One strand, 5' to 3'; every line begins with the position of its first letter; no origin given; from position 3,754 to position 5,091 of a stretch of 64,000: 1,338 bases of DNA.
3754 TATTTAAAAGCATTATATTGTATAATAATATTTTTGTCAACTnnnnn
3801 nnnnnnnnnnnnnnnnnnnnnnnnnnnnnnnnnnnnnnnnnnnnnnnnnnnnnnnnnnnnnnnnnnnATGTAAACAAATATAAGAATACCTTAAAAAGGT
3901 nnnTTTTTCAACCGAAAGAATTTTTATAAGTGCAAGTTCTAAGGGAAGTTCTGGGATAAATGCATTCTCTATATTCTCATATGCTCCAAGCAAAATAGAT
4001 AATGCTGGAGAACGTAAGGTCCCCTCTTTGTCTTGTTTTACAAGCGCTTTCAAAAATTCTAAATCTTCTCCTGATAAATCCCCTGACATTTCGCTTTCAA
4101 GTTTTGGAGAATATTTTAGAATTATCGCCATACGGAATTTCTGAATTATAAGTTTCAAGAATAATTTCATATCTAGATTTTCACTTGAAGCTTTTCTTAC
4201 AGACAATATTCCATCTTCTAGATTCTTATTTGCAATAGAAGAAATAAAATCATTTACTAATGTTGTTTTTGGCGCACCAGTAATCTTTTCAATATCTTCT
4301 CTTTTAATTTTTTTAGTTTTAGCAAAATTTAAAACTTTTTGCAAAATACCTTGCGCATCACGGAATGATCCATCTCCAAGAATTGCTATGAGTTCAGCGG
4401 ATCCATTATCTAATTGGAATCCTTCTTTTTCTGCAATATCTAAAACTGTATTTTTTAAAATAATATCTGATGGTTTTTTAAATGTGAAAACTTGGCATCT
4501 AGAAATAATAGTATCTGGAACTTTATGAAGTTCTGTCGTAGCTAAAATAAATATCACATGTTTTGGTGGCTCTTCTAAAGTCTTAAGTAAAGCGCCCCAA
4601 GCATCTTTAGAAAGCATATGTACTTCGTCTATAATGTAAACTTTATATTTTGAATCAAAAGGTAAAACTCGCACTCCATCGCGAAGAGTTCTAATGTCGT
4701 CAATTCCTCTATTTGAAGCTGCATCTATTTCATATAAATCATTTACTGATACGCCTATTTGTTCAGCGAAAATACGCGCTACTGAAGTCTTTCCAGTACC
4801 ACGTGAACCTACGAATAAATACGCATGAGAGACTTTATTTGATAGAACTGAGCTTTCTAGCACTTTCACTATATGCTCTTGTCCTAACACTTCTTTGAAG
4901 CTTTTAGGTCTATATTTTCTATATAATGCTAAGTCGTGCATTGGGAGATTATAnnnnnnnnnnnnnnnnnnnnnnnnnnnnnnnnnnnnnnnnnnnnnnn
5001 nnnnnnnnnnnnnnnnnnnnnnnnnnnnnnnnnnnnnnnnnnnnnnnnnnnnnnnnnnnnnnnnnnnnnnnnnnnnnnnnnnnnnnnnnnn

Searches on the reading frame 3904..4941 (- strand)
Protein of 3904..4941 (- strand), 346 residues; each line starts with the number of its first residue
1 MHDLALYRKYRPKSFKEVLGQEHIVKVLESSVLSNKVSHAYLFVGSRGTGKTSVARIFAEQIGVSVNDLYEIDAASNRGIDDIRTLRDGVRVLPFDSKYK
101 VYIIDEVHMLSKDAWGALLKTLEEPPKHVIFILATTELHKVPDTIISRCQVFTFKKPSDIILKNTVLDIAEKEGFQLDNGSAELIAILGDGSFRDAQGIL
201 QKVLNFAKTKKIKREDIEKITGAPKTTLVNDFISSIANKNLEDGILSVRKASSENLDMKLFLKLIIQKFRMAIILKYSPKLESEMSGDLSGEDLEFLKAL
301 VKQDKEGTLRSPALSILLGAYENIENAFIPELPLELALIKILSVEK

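Call 11: search_protein_families(library=pfam, proteins=[window:3904-4941:-], max_evalue=0.01)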
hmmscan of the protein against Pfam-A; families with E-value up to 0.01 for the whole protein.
window:3904-4941:- (346 aa): 14 families
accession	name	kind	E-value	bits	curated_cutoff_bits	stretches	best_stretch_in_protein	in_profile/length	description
PF13177.12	DNA_pol3_delta2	-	3e-33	115.5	27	2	77-157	80-160/161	DNA polymerase III, delta subunit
PF00004.35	AAA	-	1.3e-12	48.7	21.2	1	42-154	2-128/131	ATPase family associated with various cellular activities (AAA)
PF05496.18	RuvB_N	-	4.1e-07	30.3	27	1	11-124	2-110/159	Holliday junction DNA helicase RuvB P-loop domain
PF13401.12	AAA_22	-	2.2e-06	28.4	27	0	100-136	86-123/130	AAA domain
PF12169.13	DNA_pol3_gamma3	-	3.4e-05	24.1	24.4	1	213-344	2-130/143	DNA polymerase III subunits gamma and tau domain III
PF13173.12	AAA_14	-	7.3e-05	23.2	27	1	39-133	3-95/129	AAA domain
PF07728.20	AAA_5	-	9.9e-05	22.8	22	1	42-125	3-93/139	AAA domain (dynein-related subfamily)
PF12775.13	AAA_7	-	0.00013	22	25.8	1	36-117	31-119/181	P-loop containing dynein motor region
PF04851.21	ResIII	-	0.00016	22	22.5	0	96-124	123-152/164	Type III restriction enzyme, res subunit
PF13479.12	AAA_24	-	0.00044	20.6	27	1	42-118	6-84/195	AAA domain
PF13604.12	AAA_30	-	0.00049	20.3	27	0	42-132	22-122/191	AAA domain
PF06068.19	TIP49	-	0.0011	18.7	23.8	0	27-66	38-78/347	TIP49 P-loop domain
PF22608.2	DNAX_ATPase_lid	-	0.0035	17.5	27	0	167-200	7-40/49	DNA polymerase III clamp loader subunit, ATPase lid domain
PF01745.22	IPT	-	0.0051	16.7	20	0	40-67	3-30/233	Isopentenyl transferase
